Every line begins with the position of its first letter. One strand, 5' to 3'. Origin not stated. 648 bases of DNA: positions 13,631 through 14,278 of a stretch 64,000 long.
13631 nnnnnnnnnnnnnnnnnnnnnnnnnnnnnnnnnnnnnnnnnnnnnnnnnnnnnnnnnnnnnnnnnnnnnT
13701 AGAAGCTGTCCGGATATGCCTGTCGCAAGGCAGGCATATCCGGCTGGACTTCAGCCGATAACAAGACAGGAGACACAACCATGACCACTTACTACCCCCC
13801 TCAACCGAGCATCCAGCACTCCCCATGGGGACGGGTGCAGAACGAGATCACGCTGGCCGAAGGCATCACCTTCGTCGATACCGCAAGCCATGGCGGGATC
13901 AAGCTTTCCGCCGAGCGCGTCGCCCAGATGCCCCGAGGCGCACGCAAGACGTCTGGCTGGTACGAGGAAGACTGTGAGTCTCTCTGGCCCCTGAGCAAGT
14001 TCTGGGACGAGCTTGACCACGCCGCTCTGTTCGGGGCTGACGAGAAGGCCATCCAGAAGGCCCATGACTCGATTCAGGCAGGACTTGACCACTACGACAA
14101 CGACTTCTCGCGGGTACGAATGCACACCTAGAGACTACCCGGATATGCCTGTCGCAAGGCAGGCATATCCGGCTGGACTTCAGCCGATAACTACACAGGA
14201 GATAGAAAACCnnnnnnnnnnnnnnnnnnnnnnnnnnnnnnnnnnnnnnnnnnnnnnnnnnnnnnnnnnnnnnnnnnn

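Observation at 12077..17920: Operon of about 15 small 'cassette-like' genes, each with a conserved leader hairpin and near-identical RBS/start context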

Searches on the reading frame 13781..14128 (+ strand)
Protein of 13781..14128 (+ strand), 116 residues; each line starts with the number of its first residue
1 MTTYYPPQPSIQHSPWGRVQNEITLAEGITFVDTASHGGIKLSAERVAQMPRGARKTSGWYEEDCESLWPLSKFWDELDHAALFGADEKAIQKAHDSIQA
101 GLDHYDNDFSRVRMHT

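Call 6: search_protein_families(library=pfam, max_evalue=0.01, proteins=[window:13781-14128:+])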
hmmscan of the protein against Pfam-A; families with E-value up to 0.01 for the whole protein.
window:13781-14128:+ (116 aa): 1 family
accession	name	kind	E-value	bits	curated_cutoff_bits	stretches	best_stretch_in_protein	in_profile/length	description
PF22653.1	DUF7007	-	1.4e-23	84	27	1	11-91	3-75/116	Domain of unknown function (DUF7007)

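Call 19: find_homologous_proteins(query=window:13781-14128:+)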
Query window:13781-14128:+ (116 aa): 33 proteins with E <= 0.001 among 34 candidates.
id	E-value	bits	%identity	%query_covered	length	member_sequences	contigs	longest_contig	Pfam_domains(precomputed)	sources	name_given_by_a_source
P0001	3.1e-75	268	100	100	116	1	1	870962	PF22653.2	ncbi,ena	-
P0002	1.3e-45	172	71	91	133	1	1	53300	PF22653.2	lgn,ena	-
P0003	4.9e-43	164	66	94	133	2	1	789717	PF22653.2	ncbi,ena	-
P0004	6.1e-26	109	53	92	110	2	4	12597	PF22653.2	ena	-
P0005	2.9e-15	74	58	58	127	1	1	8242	PF22653.2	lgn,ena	-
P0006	2.6e-14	71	46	79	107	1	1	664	PF22653.2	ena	-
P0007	8.3e-13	66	59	53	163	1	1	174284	PF22653.2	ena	-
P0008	8.8e-13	66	60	53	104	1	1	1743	PF22653.2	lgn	-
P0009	6.0e-12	64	62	46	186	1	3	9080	PF22653.2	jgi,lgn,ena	-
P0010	9.9e-12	63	53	57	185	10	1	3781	PF22653.2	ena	-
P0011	1.5e-11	62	54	47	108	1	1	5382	PF22653.2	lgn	-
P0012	2.7e-11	62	58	50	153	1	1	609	PF22653.2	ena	-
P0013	7.0e-11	60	43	83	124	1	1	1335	PF22653.2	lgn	-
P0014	1.1e-10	60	49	59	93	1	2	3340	PF22653.2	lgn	-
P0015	1.2e-10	59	50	53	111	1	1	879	PF22653.2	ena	-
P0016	4.7e-10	58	44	70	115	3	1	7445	PF22653.2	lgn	-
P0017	1.5e-9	56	50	63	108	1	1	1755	PF22653.2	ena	-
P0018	1.7e-9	56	52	47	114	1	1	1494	PF22653.2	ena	-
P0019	1.9e-9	56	57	46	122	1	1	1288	PF22653.2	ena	-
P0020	2.3e-9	55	60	45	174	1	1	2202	PF22653.2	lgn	-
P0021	7.8e-9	54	46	66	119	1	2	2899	PF22653.2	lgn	-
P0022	2.5e-8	52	52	47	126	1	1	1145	PF22653.2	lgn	-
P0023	5.1e-8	51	46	53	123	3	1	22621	PF22653.2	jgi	jgi:hypothetical protein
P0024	9.5e-8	50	42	65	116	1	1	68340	PF22653.2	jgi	jgi:hypothetical protein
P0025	9.5e-8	50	49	47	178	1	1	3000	PF22653.2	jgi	-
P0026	3.0e-7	48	48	51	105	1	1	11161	PF22653.2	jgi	jgi:hypothetical protein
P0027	1.8e-6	46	48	46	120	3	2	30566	PF22653.2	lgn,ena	-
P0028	1.9e-6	46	48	49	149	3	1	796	PF22653.2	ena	-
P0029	4.1e-6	45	42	61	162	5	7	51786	PF22653.2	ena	-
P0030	2.1e-5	43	38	72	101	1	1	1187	PF22653.2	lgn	-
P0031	8.4e-5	41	41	55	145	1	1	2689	PF22653.2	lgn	-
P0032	3.7e-4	39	35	85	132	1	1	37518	PF22653.2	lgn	-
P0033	9.8e-4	37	35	68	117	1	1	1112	PF22653.2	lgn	-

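Call 20: find_encoding_contigs(protein=P0001, flank=10000, max_places=3)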
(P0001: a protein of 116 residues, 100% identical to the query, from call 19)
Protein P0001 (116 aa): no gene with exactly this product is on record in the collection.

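Call 21: find_encoding_contigs(protein=P0002, flank=10000, max_places=3)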
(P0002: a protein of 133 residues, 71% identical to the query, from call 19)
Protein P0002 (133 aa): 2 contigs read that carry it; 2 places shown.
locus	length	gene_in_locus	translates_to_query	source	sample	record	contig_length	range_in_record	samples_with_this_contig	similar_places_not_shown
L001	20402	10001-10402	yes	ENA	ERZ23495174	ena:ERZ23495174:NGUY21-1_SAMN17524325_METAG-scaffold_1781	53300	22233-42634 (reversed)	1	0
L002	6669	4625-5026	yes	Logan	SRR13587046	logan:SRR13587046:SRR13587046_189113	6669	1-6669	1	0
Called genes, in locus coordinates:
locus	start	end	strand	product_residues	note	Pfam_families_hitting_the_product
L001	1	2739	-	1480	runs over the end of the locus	PF13156:Mrr_cat_2, PF04851:ResIII, PF00271:Helicase_C (weak), PF01170:UPF0020 (faint)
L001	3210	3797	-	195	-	-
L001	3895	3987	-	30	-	-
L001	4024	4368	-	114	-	-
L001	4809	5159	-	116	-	-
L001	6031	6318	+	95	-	-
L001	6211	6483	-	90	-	-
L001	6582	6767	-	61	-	-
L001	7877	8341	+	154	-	PF04002:RadC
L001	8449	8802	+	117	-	-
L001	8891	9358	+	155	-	PF11284:DUF3085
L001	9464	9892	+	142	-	PF20213:DUF6573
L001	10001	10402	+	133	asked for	PF22653:DUF7007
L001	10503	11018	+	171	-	PF18406:DUF1281_C (weak)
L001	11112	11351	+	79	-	-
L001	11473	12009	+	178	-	-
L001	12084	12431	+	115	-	-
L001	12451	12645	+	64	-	-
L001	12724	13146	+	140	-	-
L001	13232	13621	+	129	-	PF19698:DUF6197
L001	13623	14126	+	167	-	-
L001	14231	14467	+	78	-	-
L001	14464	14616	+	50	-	-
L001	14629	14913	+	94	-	-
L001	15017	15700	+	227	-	-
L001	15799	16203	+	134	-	PF12101:DUF3577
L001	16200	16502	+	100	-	-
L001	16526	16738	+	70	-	PF15731:MqsA_antitoxin (weak), PF13560:HTH_31 (weak), PF01381:HTH_3 (weak)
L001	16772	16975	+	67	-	PF13560:HTH_31 (weak)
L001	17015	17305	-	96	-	PF13560:HTH_31 (weak), PF02954:HTH_8 (faint)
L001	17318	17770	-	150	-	-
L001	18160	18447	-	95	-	PF15919:HicB_lk_antitox (faint)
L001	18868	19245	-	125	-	-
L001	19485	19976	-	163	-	-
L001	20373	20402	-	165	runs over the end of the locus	PF13428:TPR_14 (faint), PF14559:TPR_19 (faint), PF13432:TPR_16 (faint), PF24575:TPR_Slam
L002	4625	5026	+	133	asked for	PF22653:DUF7007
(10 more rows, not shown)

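Call 22: find_encoding_contigs(protein=P0003, flank=10000, max_places=3)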
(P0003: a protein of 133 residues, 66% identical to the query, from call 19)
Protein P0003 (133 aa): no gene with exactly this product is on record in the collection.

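Call 23: find_encoding_contigs(protein=P0004, flank=10000, max_places=4)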
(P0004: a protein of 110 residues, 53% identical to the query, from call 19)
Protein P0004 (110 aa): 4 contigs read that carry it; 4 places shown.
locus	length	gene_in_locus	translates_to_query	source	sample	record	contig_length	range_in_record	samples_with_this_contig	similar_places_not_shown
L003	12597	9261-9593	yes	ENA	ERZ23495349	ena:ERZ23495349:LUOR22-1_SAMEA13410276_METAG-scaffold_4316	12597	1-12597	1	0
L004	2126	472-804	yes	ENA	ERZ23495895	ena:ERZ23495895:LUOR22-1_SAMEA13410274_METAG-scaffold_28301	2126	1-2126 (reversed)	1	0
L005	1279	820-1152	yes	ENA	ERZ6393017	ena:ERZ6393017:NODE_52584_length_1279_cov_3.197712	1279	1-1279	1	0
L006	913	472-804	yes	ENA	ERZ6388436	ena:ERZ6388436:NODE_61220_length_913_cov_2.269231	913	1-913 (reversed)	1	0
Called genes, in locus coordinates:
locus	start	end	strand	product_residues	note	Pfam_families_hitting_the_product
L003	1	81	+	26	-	?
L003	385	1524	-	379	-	-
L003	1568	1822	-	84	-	-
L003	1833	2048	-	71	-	-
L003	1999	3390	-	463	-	-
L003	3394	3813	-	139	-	-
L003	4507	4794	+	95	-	PF21748:UPF0150 (weak)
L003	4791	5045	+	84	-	PF07927:HicA_toxin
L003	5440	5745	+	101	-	-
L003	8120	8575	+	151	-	PF11284:DUF3085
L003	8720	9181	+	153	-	PF04002:RadC, PF14464:Prok-JAB (weak)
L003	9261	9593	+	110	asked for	PF22653:DUF7007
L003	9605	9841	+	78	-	-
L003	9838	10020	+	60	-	-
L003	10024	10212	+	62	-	-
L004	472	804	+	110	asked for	PF22653:DUF7007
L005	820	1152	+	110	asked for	PF22653:DUF7007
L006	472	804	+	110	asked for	PF22653:DUF7007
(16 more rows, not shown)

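Call 39: find_related_loci(query=A1, collection=genome_contigs, flank=10000)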
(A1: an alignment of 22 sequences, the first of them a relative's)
Query A1 (116 aa) in genome_contigs; peptide patterns used: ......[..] (x = any residue, [..] = any of these).
172 stretches matched a pattern; 146 encode a relative of the query (tblastn E <= 1e-3); the best 80 are kept; 80 distinct loci.
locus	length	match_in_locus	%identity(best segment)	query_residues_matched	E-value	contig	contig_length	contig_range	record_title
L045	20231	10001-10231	56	5-82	2e-23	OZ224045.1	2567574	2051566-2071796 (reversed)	MAG: Alphaproteobacteria bacterium isolate 6cdd39bc-b7d8-419f-bd13-d60c8cdfee59 genome assembly, chromosome: 1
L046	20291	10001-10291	45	12-115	3e-23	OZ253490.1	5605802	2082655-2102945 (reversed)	MAG: Alphaproteobacteria bacterium isolate 903b7664-a1a7-4c44-9fb1-b1fc7b96e1ef genome assembly, chromosome: 1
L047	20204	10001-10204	57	14-81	4e-21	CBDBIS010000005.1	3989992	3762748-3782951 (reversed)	MAG: Alphaproteobacteria bacterium isolate 1c27fcd0-475b-40ea-bcc6-78b425081152 genome assembly, contig: contig_5, whole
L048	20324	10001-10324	42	1-115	1e-20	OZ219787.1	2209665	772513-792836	MAG: Alphaproteobacteria bacterium isolate 0756efc7-7660-4069-b8ca-5b69e2da9688 genome assembly, chromosome: 3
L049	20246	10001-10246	48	1-82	8e-18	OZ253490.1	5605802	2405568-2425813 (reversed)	MAG: Alphaproteobacteria bacterium isolate 903b7664-a1a7-4c44-9fb1-b1fc7b96e1ef genome assembly, chromosome: 1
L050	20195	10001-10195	52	13-77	3e-17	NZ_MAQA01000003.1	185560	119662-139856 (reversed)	Oerskovia enterophila strain DSM 43852 OERS_contig000003, whole genome shotgun sequence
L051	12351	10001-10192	52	14-77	2e-16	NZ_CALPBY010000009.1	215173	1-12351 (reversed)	Cellulosimicrobium sp. Marseille-Q4280 contig00009, whole genome shotgun sequence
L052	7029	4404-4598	49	13-77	2e-15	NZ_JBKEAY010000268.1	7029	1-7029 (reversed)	MAG: Microbacterium sp. isolate VLC_086 k121_11543490, whole genome shotgun sequence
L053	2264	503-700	45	14-79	2e-15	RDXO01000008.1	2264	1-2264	MAG: Alphaproteobacteria bacterium isolate PH2015_12D_46_26 PH2015_12D_scaffold_27472, whole genome shotgun sequence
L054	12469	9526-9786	45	6-86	2e-15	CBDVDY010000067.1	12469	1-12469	MAG TPA_asm: uncultured Alphaproteobacteria bacterium isolate SRR22302348_concoct_13 genome assembly, contig: ERZ2507359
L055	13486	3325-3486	56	14-67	2e-15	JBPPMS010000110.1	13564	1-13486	MAG: Mycobacterium sp. isolate BIOS2019_out_044 k131_2201651, whole genome shotgun sequence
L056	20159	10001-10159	58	14-66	7e-15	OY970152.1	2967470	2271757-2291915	MAG: uncultured Acidimicrobiaceae bacterium isolate MFD04434.bin.c.1 genome assembly, chromosome: 1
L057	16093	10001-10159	58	14-66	7e-15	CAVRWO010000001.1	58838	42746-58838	MAG: uncultured Acidimicrobiaceae bacterium isolate MFD05512.bin.1.178 genome assembly, contig: contig_11868, whole geno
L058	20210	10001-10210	47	14-83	6e-15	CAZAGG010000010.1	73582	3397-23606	MAG TPA_asm: uncultured Rickettsiales bacterium isolate SRP290908_co2_23 genome assembly, contig: NODE_375_length_73582_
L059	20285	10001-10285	40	2-99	1e-14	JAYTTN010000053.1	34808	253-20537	MAG: Fimbriiglobus sp. isolate GFS_5396 GFS_5396_52, whole genome shotgun sequence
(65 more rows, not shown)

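Call 89: search_protein_families(library=phrogs, max_evalue=0.001, proteins=[window:13781-14128:+])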
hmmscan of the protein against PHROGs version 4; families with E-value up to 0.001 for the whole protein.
window:13781-14128:+ (116 aa): 0 families

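Call 99: predict_structure(alignment_id=A1)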
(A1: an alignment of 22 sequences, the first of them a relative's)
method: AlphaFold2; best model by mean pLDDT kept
length: 116 residues; sequences in the alignment: 22
mean_pLDDT: 89.6   pTM: 0.79
mean pLDDT of the five models: 89.6, 88.3, 88.0, 86.7, 86.5
residues with pLDDT >= 90: 86; 70-90: 20; 50-70: 7; < 50: 3
segments of 3 or more residues with pLDDT < 50: 114-116
pLDDT, mean of each block of 10 residues (from residue 1): 80 95 97 95 97 93 90 96 95 94 77 50
secondary structure, 60 per line:
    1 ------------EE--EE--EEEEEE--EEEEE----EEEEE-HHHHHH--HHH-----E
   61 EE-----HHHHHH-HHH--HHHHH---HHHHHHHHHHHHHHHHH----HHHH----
elements in order: E21-26 E29-33 E38-42 H44-49 E60-62 H68-73 H80-84 H88-104 H109-112

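Call 102: fold_search(model_id=the predicted structure, library=pdb)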
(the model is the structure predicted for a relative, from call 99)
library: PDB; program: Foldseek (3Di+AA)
matches with E <= 10: 101; with E <= 0.001: 0
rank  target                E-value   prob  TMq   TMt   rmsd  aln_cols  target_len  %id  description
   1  5cge_A                1.9e+00  0.04  0.18  0.10  11.8       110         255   15  Structure of Hydroxyethylthiazole Kinase ThiM from Staphylococcus aureus in complex with substrate analog 2-(2-methyl- (released 2016-03-23)
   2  9dhd_B                2.4e+00  0.11  0.33  0.13  10.2       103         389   16  The ternary complex of DDB1, DDA1, DET1 (released 2025-02-05)
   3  3rwc_A                2.5e+00  0.06  0.19  0.10  13.6        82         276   15  Crystal structure of rhesus macaque MHC class I molecule Mamu-B*17-IW9 (released 2012-03-21)
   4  5v1u_C                2.7e+00  0.08  0.24  0.31   8.0        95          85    8  TbiB1 in Complex with the TbiA(beta) Leader Peptide (released 2018-09-05)
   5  5v1u_D                3.4e+00  0.08  0.28  0.36   8.3        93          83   10  TbiB1 in Complex with the TbiA(beta) Leader Peptide (released 2018-09-05)
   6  3s0y_A                3.6e+00  0.04  0.23  0.16  17.5       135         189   12  The crystal structure of the periplasmic domain of MotB (residues 64-256). (released 2012-03-14)
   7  7all_AAA              3.6e+00  0.04  0.20  0.06  11.0        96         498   10  A single sulfatase is required for metabolism of colonic mucin O-glycans and intestinal colonization by a symbiotic  (released 2021-10-13)
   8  5v1u_A                3.9e+00  0.07  0.27  0.35   8.3        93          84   10  TbiB1 in Complex with the TbiA(beta) Leader Peptide (released 2018-09-05)
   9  3kif_I                4.1e+00  0.09  0.20  0.24   4.2        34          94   15  The crystal structures of two fragments truncated from 5-bladed beta-propeller lectin, tachylectin-2 (Lib1-B7-18 and L (released 2010-04-28)
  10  6cn7_A                4.1e+00  0.04  0.24  0.07  11.4       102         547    7  The structure of aerobactin synthetase IucC from a hypervirulent pathotype of Klebsiella pneumoniae (released 2018-04-11)
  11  1esj_A                4.1e+00  0.02  0.16  0.08  12.6       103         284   16  CRYSTAL STRUCTURE OF THIAZOLE KINASE MUTANT (C198S) (released 2000-08-09)
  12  5v1u_B                4.6e+00  0.07  0.28  0.35   8.1        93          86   10  TbiB1 in Complex with the TbiA(beta) Leader Peptide (released 2018-09-05)
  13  3hl6_A                4.6e+00  0.03  0.19  0.14  11.5       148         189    9  Staphylococcus aureus pathogenicity island 3 ORF9 protein (released 2010-06-09)
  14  6gl1_C                4.9e+00  0.04  0.18  0.10  13.9        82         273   11  HLA-E*01:03 in complex with the HIV epitope, RL9HIV (released 2018-08-08)
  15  5deg_A                4.9e+00  0.03  0.19  0.10  10.0        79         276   16  Crystal structure of B*27:06 bound to the pVIPR peptide (released 2015-11-18)
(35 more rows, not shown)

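Call 108: search_protein_families(library=pfam, max_evalue=0.01, proteins=[L211:16299-17012:+, L001:15017-15697:+])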
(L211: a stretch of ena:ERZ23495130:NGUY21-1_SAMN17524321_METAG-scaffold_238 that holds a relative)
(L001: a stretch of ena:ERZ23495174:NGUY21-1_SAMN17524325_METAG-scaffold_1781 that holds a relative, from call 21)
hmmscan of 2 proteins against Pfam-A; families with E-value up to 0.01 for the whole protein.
L211:16299-17012:+ (238 aa): 1 family
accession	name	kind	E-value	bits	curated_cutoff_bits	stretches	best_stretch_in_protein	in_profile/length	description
PF02767.21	DNA_pol3_beta_2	-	1.2e-05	26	27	1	17-57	16-56/116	DNA polymerase III beta subunit, central domain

L001:15017-15697:+ (227 aa): 0 families
